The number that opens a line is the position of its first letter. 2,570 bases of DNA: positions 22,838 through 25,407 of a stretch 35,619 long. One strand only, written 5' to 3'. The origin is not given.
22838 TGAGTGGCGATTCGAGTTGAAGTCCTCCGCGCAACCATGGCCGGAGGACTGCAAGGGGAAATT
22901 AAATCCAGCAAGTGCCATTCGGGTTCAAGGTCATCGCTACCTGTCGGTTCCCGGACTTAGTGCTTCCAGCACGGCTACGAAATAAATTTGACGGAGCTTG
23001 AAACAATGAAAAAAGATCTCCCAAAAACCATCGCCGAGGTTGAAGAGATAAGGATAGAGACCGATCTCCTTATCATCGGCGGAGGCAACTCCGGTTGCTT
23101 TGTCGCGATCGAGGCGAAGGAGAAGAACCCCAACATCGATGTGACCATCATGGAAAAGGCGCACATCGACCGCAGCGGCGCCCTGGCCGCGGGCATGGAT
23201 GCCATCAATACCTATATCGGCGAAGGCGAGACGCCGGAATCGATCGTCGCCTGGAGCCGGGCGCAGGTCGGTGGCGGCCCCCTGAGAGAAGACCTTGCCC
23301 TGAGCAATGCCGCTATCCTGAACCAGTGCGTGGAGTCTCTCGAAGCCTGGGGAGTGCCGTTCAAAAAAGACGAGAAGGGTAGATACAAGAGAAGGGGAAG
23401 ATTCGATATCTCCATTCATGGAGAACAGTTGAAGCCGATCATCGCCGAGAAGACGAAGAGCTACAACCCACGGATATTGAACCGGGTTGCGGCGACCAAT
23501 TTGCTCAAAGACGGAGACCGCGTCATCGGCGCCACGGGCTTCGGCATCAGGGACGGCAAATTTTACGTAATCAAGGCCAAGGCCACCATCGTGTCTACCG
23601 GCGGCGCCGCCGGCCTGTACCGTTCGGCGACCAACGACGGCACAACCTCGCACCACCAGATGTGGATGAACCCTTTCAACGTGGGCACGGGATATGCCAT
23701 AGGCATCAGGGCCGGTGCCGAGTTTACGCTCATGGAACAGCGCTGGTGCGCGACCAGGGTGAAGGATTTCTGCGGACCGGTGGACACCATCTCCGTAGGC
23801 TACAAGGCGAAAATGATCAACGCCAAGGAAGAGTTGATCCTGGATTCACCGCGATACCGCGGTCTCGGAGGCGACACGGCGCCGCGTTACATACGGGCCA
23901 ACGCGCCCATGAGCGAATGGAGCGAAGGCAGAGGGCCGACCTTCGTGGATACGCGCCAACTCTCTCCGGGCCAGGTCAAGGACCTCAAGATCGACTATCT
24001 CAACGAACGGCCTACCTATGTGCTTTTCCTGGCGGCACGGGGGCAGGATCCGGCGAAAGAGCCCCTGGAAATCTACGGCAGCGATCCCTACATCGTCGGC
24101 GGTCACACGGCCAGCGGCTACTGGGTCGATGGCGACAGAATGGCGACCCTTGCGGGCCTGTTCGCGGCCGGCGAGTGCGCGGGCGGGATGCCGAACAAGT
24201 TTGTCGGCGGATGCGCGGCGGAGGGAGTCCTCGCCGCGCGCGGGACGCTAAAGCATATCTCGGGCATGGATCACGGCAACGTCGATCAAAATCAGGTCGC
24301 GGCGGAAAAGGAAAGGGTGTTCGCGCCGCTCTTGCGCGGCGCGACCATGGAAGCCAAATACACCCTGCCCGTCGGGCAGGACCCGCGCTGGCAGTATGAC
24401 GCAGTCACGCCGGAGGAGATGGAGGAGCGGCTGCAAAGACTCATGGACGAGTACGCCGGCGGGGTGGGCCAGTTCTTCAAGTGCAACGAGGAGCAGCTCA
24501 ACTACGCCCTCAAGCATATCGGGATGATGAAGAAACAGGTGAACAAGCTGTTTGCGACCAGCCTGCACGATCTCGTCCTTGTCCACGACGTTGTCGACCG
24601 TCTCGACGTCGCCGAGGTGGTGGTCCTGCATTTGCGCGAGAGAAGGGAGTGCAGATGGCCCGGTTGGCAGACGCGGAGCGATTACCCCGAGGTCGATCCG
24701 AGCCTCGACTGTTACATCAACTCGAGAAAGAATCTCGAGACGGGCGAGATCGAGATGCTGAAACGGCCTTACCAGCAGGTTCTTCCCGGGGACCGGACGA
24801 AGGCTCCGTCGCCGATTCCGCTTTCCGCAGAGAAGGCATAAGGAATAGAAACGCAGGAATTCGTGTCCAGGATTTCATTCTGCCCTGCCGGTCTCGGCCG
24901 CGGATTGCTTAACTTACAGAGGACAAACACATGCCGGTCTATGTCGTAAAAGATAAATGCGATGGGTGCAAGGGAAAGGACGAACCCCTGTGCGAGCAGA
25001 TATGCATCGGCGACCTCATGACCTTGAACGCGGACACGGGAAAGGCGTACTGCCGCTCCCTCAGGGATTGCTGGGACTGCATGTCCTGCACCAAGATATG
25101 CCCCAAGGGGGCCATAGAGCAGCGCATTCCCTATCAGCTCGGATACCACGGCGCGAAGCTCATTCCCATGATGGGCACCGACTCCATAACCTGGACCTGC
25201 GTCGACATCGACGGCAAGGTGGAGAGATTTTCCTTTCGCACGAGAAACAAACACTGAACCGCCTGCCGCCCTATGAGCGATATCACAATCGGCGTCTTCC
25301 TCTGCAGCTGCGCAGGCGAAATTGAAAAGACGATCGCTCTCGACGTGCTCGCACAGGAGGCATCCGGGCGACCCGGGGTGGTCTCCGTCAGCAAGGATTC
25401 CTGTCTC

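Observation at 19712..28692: Orphan AprA/AprB-like pair wired to a soluble HdrA(MvhD)-HdrC-HdrB module, a DASS anion permease, a secreted Cache-like protein and its own Crp-family regulator: candidate undescribed redox system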

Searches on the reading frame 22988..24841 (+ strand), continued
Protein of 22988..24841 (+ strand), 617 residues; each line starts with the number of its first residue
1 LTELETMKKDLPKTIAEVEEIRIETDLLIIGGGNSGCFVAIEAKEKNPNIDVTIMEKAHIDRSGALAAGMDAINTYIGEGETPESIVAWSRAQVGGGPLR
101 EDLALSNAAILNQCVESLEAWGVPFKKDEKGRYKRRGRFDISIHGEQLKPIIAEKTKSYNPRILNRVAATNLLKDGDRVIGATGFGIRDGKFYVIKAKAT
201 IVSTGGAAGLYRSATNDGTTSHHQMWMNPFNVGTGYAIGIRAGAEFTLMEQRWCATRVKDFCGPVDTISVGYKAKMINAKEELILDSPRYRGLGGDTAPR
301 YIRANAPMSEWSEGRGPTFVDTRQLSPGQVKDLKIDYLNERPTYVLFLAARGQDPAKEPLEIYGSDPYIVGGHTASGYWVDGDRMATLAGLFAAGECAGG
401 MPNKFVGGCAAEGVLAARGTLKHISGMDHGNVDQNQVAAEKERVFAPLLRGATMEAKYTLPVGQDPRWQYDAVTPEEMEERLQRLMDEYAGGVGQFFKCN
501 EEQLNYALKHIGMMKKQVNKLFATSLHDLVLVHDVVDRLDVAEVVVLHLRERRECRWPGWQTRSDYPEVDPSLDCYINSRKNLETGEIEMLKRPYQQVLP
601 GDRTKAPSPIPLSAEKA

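Call 95: predict_structure(alignment_id=A1)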
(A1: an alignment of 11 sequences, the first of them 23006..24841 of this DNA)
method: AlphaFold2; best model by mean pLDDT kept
length: 611 residues; sequences in the alignment: 11
mean_pLDDT: 63.5   pTM: 0.68
mean pLDDT of the five models: 63.5, 62.1, 59.9, 58.6, 51.8
residues with pLDDT >= 90: 98; 70-90: 201; 50-70: 95; < 50: 217
segments of 3 or more residues with pLDDT < 50: 59-64, 86-94, 199-226, 242-276, 284-313, 331-380, 391-400, 486-492, 548-564, 589-611
pLDDT, mean of each block of 10 residues (from residue 1): 85 95 82 92 93 64 52 75 49 54 76 85 80 66 82 92 87 90 93 74 27 27 47 73 36 23 31 48 43 27 38 51 54 42 42 35 27 38 69 38 71 84 90 94 90 86 87 77 50 67 91 92 86 78 59 32 48 79 68 28 32 30
secondary structure, 60 per line:
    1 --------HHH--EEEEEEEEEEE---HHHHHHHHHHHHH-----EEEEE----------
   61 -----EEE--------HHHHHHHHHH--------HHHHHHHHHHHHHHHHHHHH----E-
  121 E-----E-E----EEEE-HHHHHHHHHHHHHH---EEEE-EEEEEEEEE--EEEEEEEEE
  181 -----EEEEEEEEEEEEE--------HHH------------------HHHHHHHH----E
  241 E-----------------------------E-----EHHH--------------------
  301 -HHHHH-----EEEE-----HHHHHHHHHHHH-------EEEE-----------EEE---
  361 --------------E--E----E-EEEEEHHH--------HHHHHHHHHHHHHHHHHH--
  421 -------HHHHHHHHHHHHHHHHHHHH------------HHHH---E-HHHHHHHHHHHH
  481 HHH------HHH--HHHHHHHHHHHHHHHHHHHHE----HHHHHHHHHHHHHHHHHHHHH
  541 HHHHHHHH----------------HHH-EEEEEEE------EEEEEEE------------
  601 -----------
elements in order: E14-24 H28-40 E46-50 E66-68 H77-86 H95-114 E134-137 H139-152 E156-159 E161-169 E172-180 E186-198 H228-235 H302-306 E312-315 H321-332 E340-343 E355-357 E385-389 H401-418 H428-447 H460-463 H469-483 H495-514 H520-548 E569-575 E582-588

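Call 97: fold_search(model_id=the predicted structure, library=pdb)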
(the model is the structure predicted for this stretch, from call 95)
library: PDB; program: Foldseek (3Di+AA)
matches with E <= 10: 1794; with E <= 0.001: 1022
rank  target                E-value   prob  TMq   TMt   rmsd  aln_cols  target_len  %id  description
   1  8a8o_A                3.1e-45  1.00  0.70  0.76   8.6       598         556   41  PAPS reductase from Methanothermococcus thermolithotrophicus refined to 1.45 A (released 2023-04-26)
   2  8a8o_B                3.6e-42  1.00  0.68  0.76   8.6       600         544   40  PAPS reductase from Methanothermococcus thermolithotrophicus refined to 1.45 A (released 2023-04-26)
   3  1jnr_A                1.6e-38  1.00  0.71  0.67   8.8       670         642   32  Structure of adenylylsulfate reductase from the hyperthermophilic Archaeoglobus fulgidus at 1.6 resolution (released 2002-02-27)
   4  2fja_A                7.2e-38  1.00  0.70  0.67   8.8       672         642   32  adenosine 5'-phosphosulfate reductase in complex with substrate (released 2006-03-28)
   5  3gyx_A                1.7e-31  1.00  0.68  0.63   9.5       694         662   27  Crystal structure of adenylylsulfate reductase from Desulfovibrio gigas (released 2009-12-15)
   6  7d6x_A                1.0e-24  1.00  0.62  0.64   8.3       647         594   19  Mycobacterium smegmatis Sdh1 complex in the apo form (released 2021-04-07)
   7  7d6v_A                1.2e-24  1.00  0.63  0.64   8.4       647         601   19  Mycobacterium smegmatis Sdh1 in complex with UQ1 (released 2021-04-07)
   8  6awf_A                2.0e-23  1.00  0.62  0.66   8.7       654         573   17  Escherichia coli quinol:fumarate reductase crystallized without dicarboxylate (released 2017-12-06)
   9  3cir_A                3.8e-23  1.00  0.62  0.70   8.1       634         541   17  E. coli Quinol fumarate reductase FrdA T234A mutation (released 2008-04-01)
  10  6vax_A                6.2e-23  1.00  0.61  0.61   9.1       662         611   17  Crystal structure of human SDHA-SDHAF2 assembly intermediate (released 2020-08-26)
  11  5vpn_E                6.5e-23  1.00  0.62  0.65   8.8       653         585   16  E. coli Quinol fumarate reductase FrdA E245Q mutation (released 2017-06-21)
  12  1kf6_A                9.0e-23  1.00  0.62  0.65   9.0       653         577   17  E. coli Quinol-Fumarate Reductase with Bound Inhibitor HQNO (released 2002-03-13)
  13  1zoy_A                1.1e-22  1.00  0.59  0.58   9.5       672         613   17  Crystal Structure of Mitochondrial Respiratory Complex II from porcine heart at 2.4 Angstroms (released 2005-07-12)
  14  8dyd_A                1.4e-22  1.00  0.59  0.59   9.1       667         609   17  Crystal structure of human SDHA-SDHAF2-SDHAF4 assembly intermediate (released 2024-01-10)
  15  6myr_A                3.2e-22  1.00  0.57  0.57   9.2       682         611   15  Avian mitochondrial complex II with thiapronil bound (released 2019-10-16)
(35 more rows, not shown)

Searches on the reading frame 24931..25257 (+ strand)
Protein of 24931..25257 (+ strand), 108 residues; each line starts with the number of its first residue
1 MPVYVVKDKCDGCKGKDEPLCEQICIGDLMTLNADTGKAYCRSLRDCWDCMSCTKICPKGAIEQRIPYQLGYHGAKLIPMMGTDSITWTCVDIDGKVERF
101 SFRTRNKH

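Call 3: search_protein_families(library=pfam, proteins=[window:24931-25257:+])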
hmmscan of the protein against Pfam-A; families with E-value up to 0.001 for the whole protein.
window:24931-25257:+ (108 aa): 5 families
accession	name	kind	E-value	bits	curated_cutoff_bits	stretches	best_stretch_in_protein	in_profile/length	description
PF12838.12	Fer4_7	-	9.1e-05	23.3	27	1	9-61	1-52/52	4Fe-4S dicluster domain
PF00037.32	Fer4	-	0.00012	22.1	21.1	1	46-63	7-24/24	4Fe-4S binding domain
PF13187.11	Fer4_9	-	0.00016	22.1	27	1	9-62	1-52/52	4Fe-4S dicluster domain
PF12139.13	APS-reductase_C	-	0.00033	21.3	25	1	74-106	11-43/82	Adenosine-5'-phosphosulfate reductase beta subunit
PF13484.11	Fer4_16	-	0.00092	20.4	30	1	47-67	2-21/66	4Fe-4S double cluster binding domain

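Call 4: search_protein_families(library=ncbifam, proteins=[window:24931-25257:+])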
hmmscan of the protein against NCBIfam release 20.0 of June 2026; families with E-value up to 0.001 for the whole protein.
window:24931-25257:+ (108 aa): 5 families
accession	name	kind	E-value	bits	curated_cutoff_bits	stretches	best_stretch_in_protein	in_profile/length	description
TIGR02060.1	aprB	equivalog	8.8e-27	93.6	135.65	1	1-106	1-106/132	adenylyl-sulfate reductase subunit beta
NF040864.1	HgcB_ferredoxin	equivalog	9.1e-05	22.2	99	1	6-64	12-63/93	mercury methylation ferredoxin HgcB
NF043039.1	HgcAB_like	equivalog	0.00014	21.6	285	1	4-62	296-349/350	HgcAB-like fusion protein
NF038196.1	ferrodoxin_EFR1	subfamily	0.00097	19.2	75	0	5-63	181-230/242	EFR1 family ferrodoxin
NF006221.0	PRK08348.1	subfamily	0.00099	18.8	124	0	7-66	43-96/136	NADH-plastoquinone oxidoreductase subunit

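Call 10: search_solved_structures(query=window:24931-25257:+, max_evalue=0.01, show_alignments=3)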
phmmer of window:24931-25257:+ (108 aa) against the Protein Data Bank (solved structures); distinct sequences matched with E-value up to 0.01: 3.
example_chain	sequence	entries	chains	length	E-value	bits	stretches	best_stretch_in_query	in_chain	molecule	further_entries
1jnr_B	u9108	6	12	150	1e-25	93.7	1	1-105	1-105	adenylylsulfate reductase | adenylylsulfate reductase, subunit B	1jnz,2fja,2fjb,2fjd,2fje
3gyx_B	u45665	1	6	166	1.1e-23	87.2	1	2-105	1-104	Adenylylsulfate Reductase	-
8a8o_C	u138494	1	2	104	6.9e-15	58.8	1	2-103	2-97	Beta-subunit of the PAPS reductase from Methanothermococcus thermolithotrophicus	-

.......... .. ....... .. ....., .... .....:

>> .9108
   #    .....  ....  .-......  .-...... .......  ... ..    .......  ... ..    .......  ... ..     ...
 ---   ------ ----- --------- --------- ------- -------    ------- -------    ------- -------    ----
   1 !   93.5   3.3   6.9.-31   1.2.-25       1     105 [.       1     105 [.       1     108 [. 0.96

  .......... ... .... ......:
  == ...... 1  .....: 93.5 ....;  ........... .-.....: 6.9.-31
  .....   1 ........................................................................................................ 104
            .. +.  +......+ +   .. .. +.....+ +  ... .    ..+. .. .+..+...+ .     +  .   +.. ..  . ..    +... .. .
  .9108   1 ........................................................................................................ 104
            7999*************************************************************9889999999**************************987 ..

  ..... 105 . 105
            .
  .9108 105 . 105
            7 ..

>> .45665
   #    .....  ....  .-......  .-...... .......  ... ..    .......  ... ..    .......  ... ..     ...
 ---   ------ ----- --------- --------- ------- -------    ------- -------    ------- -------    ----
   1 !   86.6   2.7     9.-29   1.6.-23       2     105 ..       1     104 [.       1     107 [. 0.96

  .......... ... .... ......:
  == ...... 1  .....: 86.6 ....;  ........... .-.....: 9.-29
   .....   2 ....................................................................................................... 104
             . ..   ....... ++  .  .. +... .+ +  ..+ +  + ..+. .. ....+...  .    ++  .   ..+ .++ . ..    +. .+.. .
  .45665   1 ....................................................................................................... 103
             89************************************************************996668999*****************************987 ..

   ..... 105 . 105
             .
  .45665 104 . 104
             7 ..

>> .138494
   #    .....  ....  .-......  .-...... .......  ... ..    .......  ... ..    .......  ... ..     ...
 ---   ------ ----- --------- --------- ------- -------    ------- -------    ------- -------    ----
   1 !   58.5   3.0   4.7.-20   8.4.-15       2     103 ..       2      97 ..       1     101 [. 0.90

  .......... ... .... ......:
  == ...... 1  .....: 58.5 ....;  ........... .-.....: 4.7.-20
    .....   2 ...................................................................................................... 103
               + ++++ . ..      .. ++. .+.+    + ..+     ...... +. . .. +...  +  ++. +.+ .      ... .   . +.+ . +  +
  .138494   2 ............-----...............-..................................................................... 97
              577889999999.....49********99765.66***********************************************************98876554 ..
